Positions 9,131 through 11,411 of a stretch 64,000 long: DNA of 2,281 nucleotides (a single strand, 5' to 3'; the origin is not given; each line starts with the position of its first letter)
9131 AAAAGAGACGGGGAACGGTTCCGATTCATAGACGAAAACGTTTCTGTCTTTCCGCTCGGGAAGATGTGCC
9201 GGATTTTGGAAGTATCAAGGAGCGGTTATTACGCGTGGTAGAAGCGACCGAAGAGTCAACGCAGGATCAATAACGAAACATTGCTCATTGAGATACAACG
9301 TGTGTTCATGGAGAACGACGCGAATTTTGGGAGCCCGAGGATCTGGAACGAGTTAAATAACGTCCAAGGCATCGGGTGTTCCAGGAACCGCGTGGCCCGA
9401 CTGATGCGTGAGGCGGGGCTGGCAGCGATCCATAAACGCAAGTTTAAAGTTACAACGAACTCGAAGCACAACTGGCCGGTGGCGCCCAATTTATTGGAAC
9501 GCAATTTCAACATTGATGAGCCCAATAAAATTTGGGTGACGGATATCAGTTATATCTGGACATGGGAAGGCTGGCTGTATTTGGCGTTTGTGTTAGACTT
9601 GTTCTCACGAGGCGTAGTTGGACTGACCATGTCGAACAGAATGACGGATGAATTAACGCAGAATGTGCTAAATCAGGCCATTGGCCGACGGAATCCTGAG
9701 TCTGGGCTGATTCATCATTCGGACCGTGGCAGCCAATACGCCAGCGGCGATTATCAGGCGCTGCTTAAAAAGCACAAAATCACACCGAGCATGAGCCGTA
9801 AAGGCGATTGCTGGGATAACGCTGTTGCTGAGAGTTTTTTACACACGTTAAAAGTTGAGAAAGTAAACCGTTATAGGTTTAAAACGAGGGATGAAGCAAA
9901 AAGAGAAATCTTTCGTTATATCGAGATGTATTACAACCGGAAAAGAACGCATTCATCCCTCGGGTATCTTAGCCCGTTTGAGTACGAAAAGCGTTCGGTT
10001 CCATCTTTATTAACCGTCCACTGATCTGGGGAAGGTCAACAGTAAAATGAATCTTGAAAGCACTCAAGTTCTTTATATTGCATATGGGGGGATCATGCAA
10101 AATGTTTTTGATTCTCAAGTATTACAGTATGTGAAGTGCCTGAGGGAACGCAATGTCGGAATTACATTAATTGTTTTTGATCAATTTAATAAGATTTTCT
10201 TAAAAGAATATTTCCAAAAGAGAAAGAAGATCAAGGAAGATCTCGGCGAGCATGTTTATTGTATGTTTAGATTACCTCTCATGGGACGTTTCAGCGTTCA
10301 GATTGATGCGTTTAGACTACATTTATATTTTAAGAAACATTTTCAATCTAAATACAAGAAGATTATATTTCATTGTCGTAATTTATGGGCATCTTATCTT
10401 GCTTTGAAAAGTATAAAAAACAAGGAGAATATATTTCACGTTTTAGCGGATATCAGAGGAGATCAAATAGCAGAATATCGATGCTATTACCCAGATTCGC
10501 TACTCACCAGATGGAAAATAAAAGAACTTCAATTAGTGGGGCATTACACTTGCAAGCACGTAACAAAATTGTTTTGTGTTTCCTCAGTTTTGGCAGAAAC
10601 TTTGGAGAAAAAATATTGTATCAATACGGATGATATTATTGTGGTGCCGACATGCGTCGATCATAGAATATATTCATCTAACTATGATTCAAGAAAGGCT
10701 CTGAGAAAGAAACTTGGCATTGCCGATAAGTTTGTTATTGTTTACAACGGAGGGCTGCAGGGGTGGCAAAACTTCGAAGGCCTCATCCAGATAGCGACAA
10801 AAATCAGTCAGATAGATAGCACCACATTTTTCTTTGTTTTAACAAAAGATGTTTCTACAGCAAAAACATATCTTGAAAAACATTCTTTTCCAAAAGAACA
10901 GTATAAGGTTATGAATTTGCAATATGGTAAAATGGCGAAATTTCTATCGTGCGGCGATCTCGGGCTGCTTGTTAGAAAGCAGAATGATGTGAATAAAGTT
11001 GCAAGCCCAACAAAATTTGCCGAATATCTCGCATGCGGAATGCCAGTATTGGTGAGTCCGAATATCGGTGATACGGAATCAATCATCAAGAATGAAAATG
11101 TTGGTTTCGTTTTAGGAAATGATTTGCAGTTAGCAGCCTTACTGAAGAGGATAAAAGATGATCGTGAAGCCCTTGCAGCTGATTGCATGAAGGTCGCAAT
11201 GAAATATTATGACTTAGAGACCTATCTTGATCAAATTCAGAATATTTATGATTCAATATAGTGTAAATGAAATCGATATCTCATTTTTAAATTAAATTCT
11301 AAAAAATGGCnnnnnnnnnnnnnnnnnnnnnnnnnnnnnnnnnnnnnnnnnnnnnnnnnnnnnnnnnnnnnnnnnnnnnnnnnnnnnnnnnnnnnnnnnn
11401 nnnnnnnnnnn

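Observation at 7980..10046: Nested insertion: a complete IS3-family element inserted into a second, now 5'-truncated IS3-family copy inside a polysaccharide-biosynthesis cluster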

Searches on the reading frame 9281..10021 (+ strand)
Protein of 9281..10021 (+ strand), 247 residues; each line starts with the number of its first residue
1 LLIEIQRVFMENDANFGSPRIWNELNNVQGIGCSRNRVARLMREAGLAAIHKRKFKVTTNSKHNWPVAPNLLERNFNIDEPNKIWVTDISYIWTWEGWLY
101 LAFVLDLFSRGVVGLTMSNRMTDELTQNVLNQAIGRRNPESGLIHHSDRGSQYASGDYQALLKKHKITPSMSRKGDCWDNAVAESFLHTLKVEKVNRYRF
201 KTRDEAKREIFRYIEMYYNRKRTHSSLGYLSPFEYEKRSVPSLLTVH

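Call 5: search_protein_families(library=pfam, proteins=[window:9281-10021:+], max_evalue=0.01)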
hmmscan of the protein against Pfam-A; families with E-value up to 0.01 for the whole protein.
window:9281-10021:+ (247 aa): 4 families
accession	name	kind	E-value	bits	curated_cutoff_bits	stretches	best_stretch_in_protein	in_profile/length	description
PF00665.32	rve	-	3e-29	101.7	32.6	1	80-177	3-102/102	Integrase core domain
PF13276.12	HTH_21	-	5.2e-16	59.1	28.1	1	4-55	9-60/60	HTH-like domain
PF13683.12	rve_3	-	5.2e-15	55.4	26.5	1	166-232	2-67/67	Integrase core domain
PF13333.12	rve_2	-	1.2e-14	54.5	22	1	184-239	1-55/56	Integrase core domain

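Call 12: find_related_loci(query=window:9281-10021:+, collection=genome_contigs, flank=3000)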
Query window:9281-10021:+ (247 aa) in genome_contigs; peptide patterns used: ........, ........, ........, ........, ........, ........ (x = any residue, [..] = any of these).
600 stretches matched a pattern (row limit reached: there are more); 596 encode a relative of the query (tblastn E <= 1e-3); the best 80 are kept; 80 distinct loci.
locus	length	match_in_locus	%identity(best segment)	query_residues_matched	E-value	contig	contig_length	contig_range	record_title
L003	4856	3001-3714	68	1-238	3e-114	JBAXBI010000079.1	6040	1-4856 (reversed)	MAG: Candidatus Omnitrophota bacterium isolate ELA163 MAG163_79, whole genome shotgun sequence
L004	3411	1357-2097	65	1-247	1e-114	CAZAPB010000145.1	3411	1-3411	MAG TPA_asm: uncultured Planctomycetia bacterium isolate SRP272421_co3_449 genome assembly, contig: NODE_111241_length_3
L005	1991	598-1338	64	1-247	2e-118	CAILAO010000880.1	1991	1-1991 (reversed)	MAG: uncultured proteobacterium isolate LJ_bin-0460 genome assembly, contig: bin-0460:0880/1126, whole genome shotgun se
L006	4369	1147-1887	65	1-247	3e-111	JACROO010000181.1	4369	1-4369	MAG: Nitrospirae bacterium isolate NC_groundwater_1963_Pr3_S-0.2um_42_3 scaffold_887218, whole genome shotgun sequence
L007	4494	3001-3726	63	1-242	8e-110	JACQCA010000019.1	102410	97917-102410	MAG: Nitrospirae bacterium isolate NC_groundwater_956_Pr1_S-0.2um_57_83 Montesol18-Sp2_coassembly_scaffold_20464, whole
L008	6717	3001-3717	66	1-239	3e-108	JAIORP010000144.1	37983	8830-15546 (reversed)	MAG: Candidatus Omnitrophota bacterium isolate SMBSF21 20074_Bin_2_contigs_1_c_000000000126, whole genome shotgun sequen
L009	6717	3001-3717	66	1-239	3e-108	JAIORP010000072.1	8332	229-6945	MAG: Candidatus Omnitrophota bacterium isolate SMBSF21 20074_Bin_2_contigs_1_c_000000000978, whole genome shotgun sequen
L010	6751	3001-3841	69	23-247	4e-108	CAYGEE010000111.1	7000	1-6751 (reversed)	MAG TPA_asm: uncultured Planctomycetales bacterium isolate ERP113451_co3_410 genome assembly, contig: NODE_9791_length_7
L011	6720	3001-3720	63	1-240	7e-108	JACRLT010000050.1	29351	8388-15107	MAG: Candidatus Omnitrophota bacterium isolate NC_groundwater_1888_Pr3_B-0.1um_46_13 SR2-18-B1_coassembly_544280, whole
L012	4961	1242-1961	61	1-240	8e-106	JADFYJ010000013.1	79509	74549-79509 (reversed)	MAG: Candidatus Omnitrophota bacterium isolate nDJH6bin5 nDJH6_bin5_NODE_13_length_79509_cov_9.818410, whole genome shot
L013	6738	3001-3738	62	1-247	5e-100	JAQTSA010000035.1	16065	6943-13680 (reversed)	MAG: Candidatus Omnitrophota bacterium isolate STB_176 NODE_8566_length_16065_cov_3.191618_Sandtown_B, whole genome shot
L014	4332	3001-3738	61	1-247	2e-99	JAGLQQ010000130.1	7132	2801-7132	MAG: Candidatus Omnitrophota bacterium isolate RS_8_62 ROV157_8.bin.62.fa_130, whole genome shotgun sequence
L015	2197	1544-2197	63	1-218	2e-102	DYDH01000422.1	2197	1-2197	MAG TPA_asm: Herpetosiphon sp. isolate IMS_BF NODE_11597_length_2253_cov_4.30573, whole genome shotgun sequence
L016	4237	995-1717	57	1-242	5e-92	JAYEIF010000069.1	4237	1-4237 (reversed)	MAG: Candidatus Zixiibacteriota bacterium isolate MAG198 MAG198_69, whole genome shotgun sequence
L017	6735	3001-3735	57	1-246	4e-90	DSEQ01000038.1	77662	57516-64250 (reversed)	MAG TPA_asm: Candidatus Zixiibacteriota bacterium isolate SpSt-1246 Ga0116196_1000022, whole genome shotgun sequence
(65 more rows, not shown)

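Call 25: find_homologous_proteins(query=window:9281-10021:+, max_evalue=1e-40)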
Query window:9281-10021:+ (247 aa): 7974 proteins with E <= 1e-40 among 8000 candidates; the best 120 are listed.
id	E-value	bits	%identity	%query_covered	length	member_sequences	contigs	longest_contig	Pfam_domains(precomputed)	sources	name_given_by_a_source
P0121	6.8e-149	512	87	100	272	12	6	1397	PF00665.33,PF13333.13,PF13683.13,PF13276.13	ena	-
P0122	3.4e-147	507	86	100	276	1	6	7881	PF00665.33,PF13333.13,PF13683.13,PF13276.13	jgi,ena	-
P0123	3.7e-147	507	86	100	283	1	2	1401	PF00665.33,PF13333.13,PF13683.13,PF13276.13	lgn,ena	-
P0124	5.7e-147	506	86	100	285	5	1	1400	PF00665.33,PF13333.13,PF13683.13,PF13276.13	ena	-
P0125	2.4e-144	497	84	100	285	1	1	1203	PF00665.33,PF13333.13,PF13683.13,PF13276.13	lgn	-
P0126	4.6e-143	493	85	100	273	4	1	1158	PF00665.33,PF13333.13,PF13683.13,PF13276.13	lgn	-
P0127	4.0e-142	490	83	100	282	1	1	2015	PF00665.33,PF13333.13,PF13683.13,PF13276.13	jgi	jgi:transposase InsO family protein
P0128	7.1e-142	489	84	100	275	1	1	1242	PF00665.33,PF13333.13,PF13683.13,PF13276.13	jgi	-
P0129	1.9e-140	485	85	100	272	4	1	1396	PF00665.33,PF13333.13,PF13683.13,PF13276.13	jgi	jgi:transposase InsO family protein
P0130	2.5e-140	484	83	100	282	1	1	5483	PF00665.33,PF13333.13,PF13683.13,PF13276.13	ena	-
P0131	2.8e-140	484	83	100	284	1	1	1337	PF00665.33,PF13333.13,PF13683.13,PF13276.13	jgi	-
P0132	3.7e-140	484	83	100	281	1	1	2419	PF00665.33,PF13333.13,PF13683.13,PF13276.13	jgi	jgi:putative transposase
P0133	4.9e-140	483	83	100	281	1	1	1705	PF00665.33,PF13333.13,PF13683.13,PF13276.13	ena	-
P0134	4.9e-140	483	83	100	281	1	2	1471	PF00665.33,PF13333.13,PF13683.13,PF13276.13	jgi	-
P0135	5.9e-140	483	82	100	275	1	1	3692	PF00665.33,PF13333.13,PF13683.13,PF13276.13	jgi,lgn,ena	-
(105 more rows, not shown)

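Call 26: find_encoding_contigs(protein=P0122, flank=2000, max_places=8)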
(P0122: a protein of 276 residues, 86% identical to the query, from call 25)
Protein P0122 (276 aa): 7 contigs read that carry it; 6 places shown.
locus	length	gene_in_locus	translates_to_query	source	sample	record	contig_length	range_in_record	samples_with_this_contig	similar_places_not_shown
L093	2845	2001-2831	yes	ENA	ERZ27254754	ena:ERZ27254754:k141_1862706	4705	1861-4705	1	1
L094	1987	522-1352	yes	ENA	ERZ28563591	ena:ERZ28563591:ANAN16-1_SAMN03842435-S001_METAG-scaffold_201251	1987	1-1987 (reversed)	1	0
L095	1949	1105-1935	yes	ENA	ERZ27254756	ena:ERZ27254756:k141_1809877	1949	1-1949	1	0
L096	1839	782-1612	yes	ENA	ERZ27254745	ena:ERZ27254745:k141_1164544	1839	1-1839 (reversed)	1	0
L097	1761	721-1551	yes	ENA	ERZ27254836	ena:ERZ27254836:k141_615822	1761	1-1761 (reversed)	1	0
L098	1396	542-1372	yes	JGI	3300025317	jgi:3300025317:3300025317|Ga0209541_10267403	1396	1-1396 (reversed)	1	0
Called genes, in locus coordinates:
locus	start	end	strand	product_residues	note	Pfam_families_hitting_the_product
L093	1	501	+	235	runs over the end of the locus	PF01925:TauE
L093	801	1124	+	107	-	PF01541:GIY-YIG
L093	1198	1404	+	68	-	-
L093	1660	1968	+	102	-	PF01527:HTH_Tnp_1, PF13518:HTH_28 (faint)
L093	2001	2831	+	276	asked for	PF13276:HTH_21, PF00665:rve, PF13683:rve_3, PF13333:rve_2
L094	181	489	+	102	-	PF01527:HTH_Tnp_1, PF13518:HTH_28 (faint)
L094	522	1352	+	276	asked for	PF13276:HTH_21, PF00665:rve, PF13683:rve_3, PF13333:rve_2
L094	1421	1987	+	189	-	?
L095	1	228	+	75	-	?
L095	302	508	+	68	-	-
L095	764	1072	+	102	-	PF01527:HTH_Tnp_1, PF13518:HTH_28 (faint)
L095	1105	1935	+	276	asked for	PF13276:HTH_21, PF00665:rve, PF13683:rve_3, PF13333:rve_2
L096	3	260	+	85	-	?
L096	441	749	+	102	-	PF01527:HTH_Tnp_1, PF13518:HTH_28 (faint)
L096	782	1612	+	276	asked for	PF13276:HTH_21, PF00665:rve, PF13683:rve_3, PF13333:rve_2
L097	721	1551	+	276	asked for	PF13276:HTH_21, PF00665:rve, PF13683:rve_3, PF13333:rve_2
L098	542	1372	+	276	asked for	PF13276:HTH_21, PF00665:rve, PF13683:rve_3, PF13333:rve_2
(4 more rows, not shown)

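Call 27: find_encoding_contigs(protein=P0121, flank=2000, max_places=8)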
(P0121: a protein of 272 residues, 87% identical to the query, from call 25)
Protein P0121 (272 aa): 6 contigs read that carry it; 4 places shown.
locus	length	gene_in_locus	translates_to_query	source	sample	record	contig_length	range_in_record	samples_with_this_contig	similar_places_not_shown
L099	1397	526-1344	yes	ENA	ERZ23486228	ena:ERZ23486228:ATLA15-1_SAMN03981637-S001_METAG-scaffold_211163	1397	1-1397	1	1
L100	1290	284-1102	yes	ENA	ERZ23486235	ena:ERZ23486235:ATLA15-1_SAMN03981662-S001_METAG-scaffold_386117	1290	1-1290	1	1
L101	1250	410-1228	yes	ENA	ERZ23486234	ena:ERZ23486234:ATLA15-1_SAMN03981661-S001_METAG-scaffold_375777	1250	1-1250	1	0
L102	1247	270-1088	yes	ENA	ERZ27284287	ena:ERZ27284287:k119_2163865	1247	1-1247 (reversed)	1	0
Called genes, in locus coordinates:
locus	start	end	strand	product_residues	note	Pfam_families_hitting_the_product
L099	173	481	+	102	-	PF01527:HTH_Tnp_1, PF13384:HTH_23 (weak), PF13518:HTH_28 (faint)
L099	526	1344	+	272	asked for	PF13276:HTH_21, PF00665:rve, PF13683:rve_3, PF13333:rve_2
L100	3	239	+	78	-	?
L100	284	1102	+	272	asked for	PF13276:HTH_21, PF00665:rve, PF13683:rve_3, PF13333:rve_2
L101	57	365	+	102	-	PF01527:HTH_Tnp_1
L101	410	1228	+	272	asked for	PF13276:HTH_21, PF00665:rve, PF13683:rve_3, PF13333:rve_2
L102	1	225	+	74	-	?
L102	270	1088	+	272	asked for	PF13276:HTH_21, PF00665:rve, PF13683:rve_3, PF13333:rve_2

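Call 31: search_protein_families(library=ncbifam, proteins=[window:9281-10021:+], max_evalue=0.001)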
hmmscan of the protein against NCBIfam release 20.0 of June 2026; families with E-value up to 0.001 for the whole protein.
window:9281-10021:+ (247 aa): 3 families
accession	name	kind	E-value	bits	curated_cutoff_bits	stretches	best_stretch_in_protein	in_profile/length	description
NF033516.0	transpos_IS3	equivalog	1.2e-95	320.9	160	1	4-236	138-369/369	IS3 family transposase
NF033577.2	transpos_IS481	equivalog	3.8e-25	89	224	1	14-234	75-282/284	IS481 family transposase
NF006918.0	PRK09409.1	subfamily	5.4e-09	36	597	1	5-238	56-287/301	IS2 transposase TnpB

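Call 42: search_dna_similar(query=window:9281-10021:+, collection=plasmids, mode=protein, max_rows=10)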
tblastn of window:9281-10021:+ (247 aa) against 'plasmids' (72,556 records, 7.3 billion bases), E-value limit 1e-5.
The search stops at 5000 records and this limit was reached: more records match than are counted here, and every count below describes the 5000 best-scoring records only.
In 1 record(s) the limit of 40 matching pieces per record was reached: places in those records are undercounted.
Records with a match: at least 5000; places in all: 18913; records where one place covers at least 80% of the query: 4612.
Best place of each record, by identity: 60-80% 1; <60% 4999.
By first word of the organism name: Escherichia 1599; Klebsiella 659; Acinetobacter 446; Enterobacter 221; Salmonella 169; Shigella 160; Citrobacter 159; Piscirickettsia 111; Lactococcus 104; Ralstonia 102; and 190 more.
By predicted mobility (MOB-suite, as given by PLSDB): conjugative 2171; non-mobilizable 1483; mobilizable 1346.
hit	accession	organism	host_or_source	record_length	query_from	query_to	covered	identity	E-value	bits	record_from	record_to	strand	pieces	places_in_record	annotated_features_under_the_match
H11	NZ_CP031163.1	Deinococcus wulumuqiensis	cell culture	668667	4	247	99%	54.5%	5e-80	268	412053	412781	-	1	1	IS3 family transposase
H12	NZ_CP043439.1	Cupriavidus campinensis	cell culture,soil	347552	1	235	95%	56.2%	9e-80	267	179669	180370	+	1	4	IS3 family transposase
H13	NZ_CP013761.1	Piscirickettsia salmonis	Salmo salar,liver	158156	5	236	93%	56.5%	1e-62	265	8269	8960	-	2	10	none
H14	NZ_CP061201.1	Piscirickettsia salmonis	Salmo salar,Salmo salar liver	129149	5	236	94%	56.0%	2e-77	261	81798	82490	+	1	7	IS6 family transposase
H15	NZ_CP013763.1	Piscirickettsia salmonis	Salmo salar,liver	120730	5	236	94%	56.0%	2e-77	260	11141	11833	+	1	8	none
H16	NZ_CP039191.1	Piscirickettsia salmonis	Salmo salar,cell culture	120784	5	236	94%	56.0%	2e-77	260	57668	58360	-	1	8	none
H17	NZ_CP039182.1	Piscirickettsia salmonis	Salmo salar,cell culture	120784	5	236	94%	56.0%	2e-77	260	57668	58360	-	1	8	none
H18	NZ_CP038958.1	Piscirickettsia salmonis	Salmo salar,cell culture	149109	5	236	94%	56.0%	2e-77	260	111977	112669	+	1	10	none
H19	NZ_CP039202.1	Piscirickettsia salmonis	Salmo salar,cell culture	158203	5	236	94%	56.0%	2e-77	260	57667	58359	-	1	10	none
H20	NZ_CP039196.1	Piscirickettsia salmonis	Salmo salar,cell culture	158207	5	236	94%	56.0%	2e-77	260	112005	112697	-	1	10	none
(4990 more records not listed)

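Call 57: search_protein_families(library=pfam, proteins=[L003:3736-4503:+], max_evalue=0.001)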
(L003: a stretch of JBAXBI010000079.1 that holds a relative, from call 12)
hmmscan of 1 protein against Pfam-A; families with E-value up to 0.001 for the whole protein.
L003:3736-4503:+ (256 aa): 21 families
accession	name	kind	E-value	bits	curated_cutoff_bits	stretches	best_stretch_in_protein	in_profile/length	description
PF00515.34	TPR_1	-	5.9e-47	156.1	27.8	4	66-97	2-33/34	Tetratricopeptide repeat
PF07719.23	TPR_2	-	1.7e-39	131.1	27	4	66-97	2-33/34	Tetratricopeptide repeat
PF13414.12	TPR_11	-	1.1e-37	127.8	26.8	4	43-78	6-41/42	TPR repeat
PF13181.12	TPR_8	-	4e-35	117.4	25.7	2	99-131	1-33/34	Tetratricopeptide repeat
PF13431.12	TPR_17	-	2.5e-32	108.8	24.4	3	54-85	2-33/34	Tetratricopeptide repeat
PF13424.12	TPR_12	-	2e-21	76.4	30.1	3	134-203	4-76/77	Tetratricopeptide repeat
PF13432.12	TPR_16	-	3.2e-17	63.1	32.7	2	71-131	3-63/65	Tetratricopeptide repeat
PF14559.12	TPR_19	-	1.9e-13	51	25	1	43-93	3-53/68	Tetratricopeptide repeat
PF13428.12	TPR_14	-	5.8e-13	48.6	23.5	0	43-72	13-42/44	Tetratricopeptide repeat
PF13174.12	TPR_6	-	5.5e-11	42.8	26.3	0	66-97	1-32/33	Tetratricopeptide repeat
PF25575.1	TPR_BSK1_C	-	2.8e-10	40.6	42.2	1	68-136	45-114/118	Serine/threonine-protein kinase BSK1-like, TPR repeats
PF13371.12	TPR_9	-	3.1e-09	37.2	35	1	74-131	4-61/73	Tetratricopeptide repeat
PF13374.12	TPR_10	-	9.6e-08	32.3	27.5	0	67-94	4-31/42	Tetratricopeptide repeat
PF12895.13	ANAPC3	-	2.5e-06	28.1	27.2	0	43-102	1-59/82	Anaphase-promoting complex, cyclosome, subunit 3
PF12569.14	NatA_aux_su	-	2.8e-06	27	33.3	0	77-129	204-256/515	N-terminal acetyltransferase A, auxiliary subunit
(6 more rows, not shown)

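Call 58: find_encoding_contigs(protein=P0129, flank=2000, max_places=6)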
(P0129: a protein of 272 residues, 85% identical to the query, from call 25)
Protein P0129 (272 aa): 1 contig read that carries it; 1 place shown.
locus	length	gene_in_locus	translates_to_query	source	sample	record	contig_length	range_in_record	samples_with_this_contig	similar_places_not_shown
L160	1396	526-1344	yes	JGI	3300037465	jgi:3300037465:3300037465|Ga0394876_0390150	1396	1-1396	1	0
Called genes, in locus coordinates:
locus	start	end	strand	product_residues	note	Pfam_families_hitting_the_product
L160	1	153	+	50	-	?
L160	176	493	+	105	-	PF01527:HTH_Tnp_1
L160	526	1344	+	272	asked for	PF13276:HTH_21, PF00665:rve, PF13683:rve_3, PF13333:rve_2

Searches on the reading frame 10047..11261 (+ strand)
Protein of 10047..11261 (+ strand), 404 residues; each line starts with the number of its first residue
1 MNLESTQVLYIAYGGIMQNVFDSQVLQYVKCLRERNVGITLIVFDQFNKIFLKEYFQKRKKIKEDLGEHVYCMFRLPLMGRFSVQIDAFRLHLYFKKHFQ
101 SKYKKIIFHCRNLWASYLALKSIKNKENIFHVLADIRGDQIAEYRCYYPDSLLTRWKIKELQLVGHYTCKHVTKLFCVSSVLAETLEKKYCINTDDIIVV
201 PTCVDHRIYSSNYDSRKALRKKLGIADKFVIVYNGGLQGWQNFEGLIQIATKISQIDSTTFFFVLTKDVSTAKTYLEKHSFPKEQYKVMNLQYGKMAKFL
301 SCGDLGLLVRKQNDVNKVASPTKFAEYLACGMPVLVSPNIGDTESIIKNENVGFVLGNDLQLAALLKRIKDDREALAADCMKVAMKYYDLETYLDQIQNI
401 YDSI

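Call 5: search_protein_families(library=pfam, proteins=[window:10047-11258:+], max_evalue=0.01)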
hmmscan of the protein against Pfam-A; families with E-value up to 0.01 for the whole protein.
window:10047-11258:+ (404 aa): 5 families
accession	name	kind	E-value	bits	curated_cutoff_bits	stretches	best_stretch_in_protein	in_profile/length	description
PF13439.12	Glyco_transf_4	-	5.2e-07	30.3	28.5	1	25-206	8-168/170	Glycosyltransferase Family 4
PF00534.26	Glycos_transf_1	-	5.7e-07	29.7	26.4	1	216-374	2-160/172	Glycosyl transferases group 1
PF13524.12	Glyco_trans_1_2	-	0.00016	22.1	25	1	284-396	28-141/144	Glycosyl transferase-like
PF13692.12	Glyco_trans_1_4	-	0.00072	20.3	27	1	229-367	2-137/142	Glycosyl transferases group 1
PF00581.25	Rhodanese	-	0.0051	17.7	22.2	0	186-242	52-101/102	Rhodanese-like domain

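Call 16: find_encoding_contigs(protein=window:10047-11261:+, flank=4000, max_places=10)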
Protein window:10047-11261:+ (404 aa): 1 contig read that carries it; 1 place shown.
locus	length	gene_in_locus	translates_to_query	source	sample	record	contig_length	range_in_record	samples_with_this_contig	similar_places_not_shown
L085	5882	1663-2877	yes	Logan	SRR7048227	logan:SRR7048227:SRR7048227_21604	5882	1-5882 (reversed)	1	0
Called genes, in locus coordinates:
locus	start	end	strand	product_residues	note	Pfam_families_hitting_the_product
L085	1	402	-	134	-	?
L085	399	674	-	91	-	PF01527:HTH_Tnp_1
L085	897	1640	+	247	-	PF13276:HTH_21, PF00665:rve, PF13683:rve_3, PF13333:rve_2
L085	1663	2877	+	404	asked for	PF13439:Glyco_transf_4 (weak), PF00534:Glycos_transf_1 (weak), PF26337:Gtf3_C (weak)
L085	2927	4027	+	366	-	PF13439:Glyco_transf_4, PF20706:GT4-conflict (weak), PF00534:Glycos_transf_1, PF13692:Glyco_trans_1_4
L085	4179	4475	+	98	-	PF00166:Cpn10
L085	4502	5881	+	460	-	?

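Call 31: search_protein_families(library=ncbifam, proteins=[window:10047-11258:+], max_evalue=0.001)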
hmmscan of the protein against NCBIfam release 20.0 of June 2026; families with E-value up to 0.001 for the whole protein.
window:10047-11258:+ (404 aa): 9 families
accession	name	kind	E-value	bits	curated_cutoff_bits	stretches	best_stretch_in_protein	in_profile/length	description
NF007640.0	PRK10307.1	subfamily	4.2e-14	52.3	276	1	169-397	169-400/411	WcaI family glycosyltransferase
NF047676.1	TeichurnBiosyTuaH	equivalog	8.1e-10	38.1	550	1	169-346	156-327/384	teichuronic acid biosynthesis protein TuaH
TIGR04063.1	stp3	hypoth_equivalog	4.4e-08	32.4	442.05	1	166-376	152-364/397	TIGR04063 family PEP-CTERM/XrtA system glycosyltransferase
TIGR04157.1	glyco_rSAM_CFB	subfamily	1.7e-07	30.6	400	1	165-343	163-336/406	TIGR04157 family glycosyltransferase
TIGR04007.1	wcaI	equivalog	1.6e-06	27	800.45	1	185-336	188-337/407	colanic acid biosynthesis glycosyltransferase WcaI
NF047684.1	TeichurnBiosyTuaC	equivalog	1.3e-05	24.3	550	1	169-372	162-351/391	teichuronic acid biosynthesis protein TuaC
NF041010.1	glycosy_Agl16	equivalog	3.2e-05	23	575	0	320-379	266-327/352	glycosylation protein Agl16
TIGR04047.1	MSMEG_0565_glyc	hypoth_equivalog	3.4e-05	23.1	259.85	0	160-251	127-216/373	MSMEG_0565 family glycosyltransferase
NF007326.0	PRK09814.2-3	equivalog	4.2e-05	22.8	420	1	222-372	170-314/349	beta-1,6-galactofuranosyltransferase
